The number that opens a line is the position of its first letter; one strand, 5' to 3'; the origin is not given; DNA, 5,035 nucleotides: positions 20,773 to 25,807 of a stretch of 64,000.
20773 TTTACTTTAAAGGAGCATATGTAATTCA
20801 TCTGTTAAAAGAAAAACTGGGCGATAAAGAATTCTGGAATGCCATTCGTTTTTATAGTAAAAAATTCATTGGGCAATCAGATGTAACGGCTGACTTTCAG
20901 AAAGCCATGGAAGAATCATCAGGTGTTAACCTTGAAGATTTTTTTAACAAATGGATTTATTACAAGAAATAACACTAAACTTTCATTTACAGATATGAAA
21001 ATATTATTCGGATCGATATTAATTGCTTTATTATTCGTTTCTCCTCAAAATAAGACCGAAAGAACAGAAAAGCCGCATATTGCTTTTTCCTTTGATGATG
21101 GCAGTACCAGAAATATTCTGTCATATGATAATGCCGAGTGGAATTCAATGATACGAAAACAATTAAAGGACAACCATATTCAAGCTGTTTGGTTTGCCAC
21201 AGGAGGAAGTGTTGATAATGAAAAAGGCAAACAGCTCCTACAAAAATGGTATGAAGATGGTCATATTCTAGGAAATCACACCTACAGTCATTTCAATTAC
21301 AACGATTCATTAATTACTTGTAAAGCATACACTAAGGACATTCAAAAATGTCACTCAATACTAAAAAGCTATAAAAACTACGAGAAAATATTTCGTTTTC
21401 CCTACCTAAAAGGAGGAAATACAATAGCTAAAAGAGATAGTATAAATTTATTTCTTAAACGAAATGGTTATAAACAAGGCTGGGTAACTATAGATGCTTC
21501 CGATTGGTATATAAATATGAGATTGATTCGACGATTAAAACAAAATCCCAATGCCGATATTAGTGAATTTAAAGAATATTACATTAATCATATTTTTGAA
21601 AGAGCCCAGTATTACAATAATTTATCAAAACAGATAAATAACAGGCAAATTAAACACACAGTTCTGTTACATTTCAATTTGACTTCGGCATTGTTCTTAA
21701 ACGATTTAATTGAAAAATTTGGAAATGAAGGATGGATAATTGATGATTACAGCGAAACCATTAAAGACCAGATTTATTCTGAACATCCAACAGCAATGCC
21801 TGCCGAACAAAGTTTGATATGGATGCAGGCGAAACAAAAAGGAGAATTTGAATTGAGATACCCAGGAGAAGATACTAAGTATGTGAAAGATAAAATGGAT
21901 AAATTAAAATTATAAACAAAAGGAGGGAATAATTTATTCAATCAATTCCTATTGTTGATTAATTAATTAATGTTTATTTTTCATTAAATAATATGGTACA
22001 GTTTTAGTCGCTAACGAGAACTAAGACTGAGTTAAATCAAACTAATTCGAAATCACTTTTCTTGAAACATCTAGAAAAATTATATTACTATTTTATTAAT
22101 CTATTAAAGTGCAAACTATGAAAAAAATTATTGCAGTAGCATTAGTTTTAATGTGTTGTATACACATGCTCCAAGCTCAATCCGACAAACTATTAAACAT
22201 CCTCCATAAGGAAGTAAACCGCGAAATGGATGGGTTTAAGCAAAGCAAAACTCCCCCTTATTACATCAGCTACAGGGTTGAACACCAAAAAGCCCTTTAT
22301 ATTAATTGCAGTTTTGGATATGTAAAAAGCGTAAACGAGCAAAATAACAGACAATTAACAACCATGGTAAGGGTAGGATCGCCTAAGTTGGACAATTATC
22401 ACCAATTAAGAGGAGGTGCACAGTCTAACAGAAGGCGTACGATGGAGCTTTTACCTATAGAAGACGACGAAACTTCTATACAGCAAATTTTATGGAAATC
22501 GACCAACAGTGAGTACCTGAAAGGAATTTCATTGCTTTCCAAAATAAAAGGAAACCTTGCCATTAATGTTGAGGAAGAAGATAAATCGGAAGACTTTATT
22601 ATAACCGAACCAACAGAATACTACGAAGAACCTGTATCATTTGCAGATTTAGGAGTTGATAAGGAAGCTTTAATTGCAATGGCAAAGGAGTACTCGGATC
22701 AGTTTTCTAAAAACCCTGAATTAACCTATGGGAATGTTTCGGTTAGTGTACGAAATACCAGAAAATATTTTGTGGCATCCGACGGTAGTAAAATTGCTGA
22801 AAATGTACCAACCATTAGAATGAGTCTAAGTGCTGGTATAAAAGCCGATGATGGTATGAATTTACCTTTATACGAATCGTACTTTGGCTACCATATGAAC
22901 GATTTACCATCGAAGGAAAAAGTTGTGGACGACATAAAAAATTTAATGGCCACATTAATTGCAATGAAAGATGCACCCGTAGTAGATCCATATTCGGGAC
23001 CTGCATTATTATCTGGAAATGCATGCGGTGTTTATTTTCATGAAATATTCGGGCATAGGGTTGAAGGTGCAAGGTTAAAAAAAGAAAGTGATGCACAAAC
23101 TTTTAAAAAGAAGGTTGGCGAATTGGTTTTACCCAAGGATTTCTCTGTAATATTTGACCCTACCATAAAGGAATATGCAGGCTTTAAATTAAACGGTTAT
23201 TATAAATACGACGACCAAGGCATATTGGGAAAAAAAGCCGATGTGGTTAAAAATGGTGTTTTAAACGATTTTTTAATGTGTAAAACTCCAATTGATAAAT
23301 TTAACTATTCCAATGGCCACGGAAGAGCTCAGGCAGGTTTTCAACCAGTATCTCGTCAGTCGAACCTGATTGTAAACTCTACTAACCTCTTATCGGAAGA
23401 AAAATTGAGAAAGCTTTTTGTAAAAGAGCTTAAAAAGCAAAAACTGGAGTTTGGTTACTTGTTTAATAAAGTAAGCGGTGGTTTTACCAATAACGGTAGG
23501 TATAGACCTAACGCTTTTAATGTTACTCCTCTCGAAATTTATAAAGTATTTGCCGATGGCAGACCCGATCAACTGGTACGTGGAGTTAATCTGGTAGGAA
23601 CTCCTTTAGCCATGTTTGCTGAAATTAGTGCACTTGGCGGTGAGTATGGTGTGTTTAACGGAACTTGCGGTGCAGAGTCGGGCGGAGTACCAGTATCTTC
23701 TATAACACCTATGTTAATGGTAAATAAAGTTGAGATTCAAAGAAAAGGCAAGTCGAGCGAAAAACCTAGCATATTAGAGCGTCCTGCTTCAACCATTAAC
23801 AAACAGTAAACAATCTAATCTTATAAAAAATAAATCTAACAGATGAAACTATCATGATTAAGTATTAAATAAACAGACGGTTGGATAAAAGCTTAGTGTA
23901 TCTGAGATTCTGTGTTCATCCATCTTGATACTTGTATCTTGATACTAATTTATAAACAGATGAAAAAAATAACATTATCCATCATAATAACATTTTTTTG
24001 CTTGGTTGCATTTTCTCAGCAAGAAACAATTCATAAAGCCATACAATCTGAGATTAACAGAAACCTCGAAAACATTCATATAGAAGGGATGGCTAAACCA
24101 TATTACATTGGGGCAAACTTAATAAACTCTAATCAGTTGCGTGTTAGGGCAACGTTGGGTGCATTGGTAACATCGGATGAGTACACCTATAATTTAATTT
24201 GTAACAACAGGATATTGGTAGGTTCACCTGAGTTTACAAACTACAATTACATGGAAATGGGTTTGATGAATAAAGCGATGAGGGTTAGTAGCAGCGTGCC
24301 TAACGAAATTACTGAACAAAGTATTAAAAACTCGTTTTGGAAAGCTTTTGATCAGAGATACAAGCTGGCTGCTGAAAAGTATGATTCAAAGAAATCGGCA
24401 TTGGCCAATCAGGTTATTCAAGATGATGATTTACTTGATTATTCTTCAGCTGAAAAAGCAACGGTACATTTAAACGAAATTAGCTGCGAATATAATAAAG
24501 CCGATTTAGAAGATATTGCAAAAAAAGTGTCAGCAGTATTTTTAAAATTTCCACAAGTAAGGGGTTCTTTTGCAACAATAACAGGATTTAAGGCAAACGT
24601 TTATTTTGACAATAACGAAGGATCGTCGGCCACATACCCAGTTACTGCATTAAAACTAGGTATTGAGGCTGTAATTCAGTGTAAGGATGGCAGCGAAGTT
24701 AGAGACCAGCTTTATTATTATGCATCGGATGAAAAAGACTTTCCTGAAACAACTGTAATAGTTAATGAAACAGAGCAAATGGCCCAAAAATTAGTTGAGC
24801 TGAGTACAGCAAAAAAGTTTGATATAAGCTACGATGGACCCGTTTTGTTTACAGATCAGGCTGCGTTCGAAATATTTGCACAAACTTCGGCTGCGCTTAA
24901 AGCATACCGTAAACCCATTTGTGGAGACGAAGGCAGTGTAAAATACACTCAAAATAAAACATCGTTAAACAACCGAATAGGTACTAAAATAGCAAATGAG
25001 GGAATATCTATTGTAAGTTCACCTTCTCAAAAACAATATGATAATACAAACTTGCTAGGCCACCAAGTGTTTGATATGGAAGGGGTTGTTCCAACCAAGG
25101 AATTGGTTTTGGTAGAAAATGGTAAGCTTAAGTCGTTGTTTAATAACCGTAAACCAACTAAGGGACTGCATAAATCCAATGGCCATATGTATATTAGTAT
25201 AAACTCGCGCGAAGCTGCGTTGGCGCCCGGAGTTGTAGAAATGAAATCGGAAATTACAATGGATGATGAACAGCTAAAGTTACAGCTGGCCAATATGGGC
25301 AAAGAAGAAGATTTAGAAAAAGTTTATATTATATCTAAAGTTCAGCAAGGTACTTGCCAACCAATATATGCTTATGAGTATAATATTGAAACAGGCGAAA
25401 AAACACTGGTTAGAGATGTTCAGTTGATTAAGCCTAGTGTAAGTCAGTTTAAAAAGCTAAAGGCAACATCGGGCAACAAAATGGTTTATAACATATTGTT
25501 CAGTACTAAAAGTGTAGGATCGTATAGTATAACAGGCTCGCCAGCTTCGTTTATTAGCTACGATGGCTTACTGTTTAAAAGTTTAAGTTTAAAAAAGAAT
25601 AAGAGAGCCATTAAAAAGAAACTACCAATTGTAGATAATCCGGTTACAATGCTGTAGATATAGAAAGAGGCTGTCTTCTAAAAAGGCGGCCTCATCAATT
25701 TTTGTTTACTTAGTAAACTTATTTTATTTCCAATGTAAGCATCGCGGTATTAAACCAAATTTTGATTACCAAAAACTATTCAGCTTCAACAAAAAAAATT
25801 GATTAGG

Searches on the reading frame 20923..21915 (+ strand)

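Call 61: search_protein_families(library=pfam, proteins=[window:20923-21915:+], max_evalue=0.001)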
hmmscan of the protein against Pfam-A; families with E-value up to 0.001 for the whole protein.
window:20923-21915:+ (330 aa): 1 family
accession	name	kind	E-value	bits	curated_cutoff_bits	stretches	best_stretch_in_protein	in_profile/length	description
PF01522.26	Polysacc_deac_1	-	2.9e-17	63.2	23.1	1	47-169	3-113/124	Polysaccharide deacetylase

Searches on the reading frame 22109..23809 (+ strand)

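Call 61: search_protein_families(library=pfam, proteins=[window:22109-23809:+], max_evalue=0.001)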
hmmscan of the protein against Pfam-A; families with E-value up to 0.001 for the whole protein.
window:22109-23809:+ (566 aa): 2 families
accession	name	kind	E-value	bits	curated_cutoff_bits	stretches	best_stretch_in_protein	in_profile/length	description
PF19289.4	PmbA_TldD_3rd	-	5.5e-23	81.7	22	1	298-544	5-219/220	PmbA/TldA metallopeptidase C-terminal domain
PF19290.4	PmbA_TldD_2nd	-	4.2e-05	24.4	20.9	1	183-261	6-86/109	PmbA/TldA metallopeptidase central domain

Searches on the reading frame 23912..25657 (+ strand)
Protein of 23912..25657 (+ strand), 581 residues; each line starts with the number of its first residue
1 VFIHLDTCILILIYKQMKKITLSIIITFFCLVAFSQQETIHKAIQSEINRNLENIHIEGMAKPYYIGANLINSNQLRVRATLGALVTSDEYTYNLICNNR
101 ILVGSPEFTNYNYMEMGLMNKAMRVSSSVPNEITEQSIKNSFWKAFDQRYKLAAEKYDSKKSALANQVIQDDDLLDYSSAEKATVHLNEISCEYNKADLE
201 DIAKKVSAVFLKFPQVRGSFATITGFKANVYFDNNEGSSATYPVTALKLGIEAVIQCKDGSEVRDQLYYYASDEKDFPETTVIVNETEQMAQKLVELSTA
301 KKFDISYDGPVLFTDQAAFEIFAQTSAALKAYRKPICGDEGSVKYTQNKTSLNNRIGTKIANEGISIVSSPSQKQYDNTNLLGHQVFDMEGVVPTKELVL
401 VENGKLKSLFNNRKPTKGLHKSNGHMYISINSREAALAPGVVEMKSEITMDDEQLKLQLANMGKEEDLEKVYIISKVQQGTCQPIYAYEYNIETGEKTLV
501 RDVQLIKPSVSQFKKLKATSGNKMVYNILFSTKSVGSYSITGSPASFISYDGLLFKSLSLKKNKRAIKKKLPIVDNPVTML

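Call 61: search_protein_families(library=pfam, proteins=[window:23912-25657:+], max_evalue=0.001)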
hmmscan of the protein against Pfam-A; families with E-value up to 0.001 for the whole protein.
window:23912-25657:+ (581 aa): 1 family
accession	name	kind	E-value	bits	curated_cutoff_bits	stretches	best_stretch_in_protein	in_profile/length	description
PF19289.4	PmbA_TldD_3rd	-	1.1e-12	48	22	1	346-496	31-172/220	PmbA/TldA metallopeptidase C-terminal domain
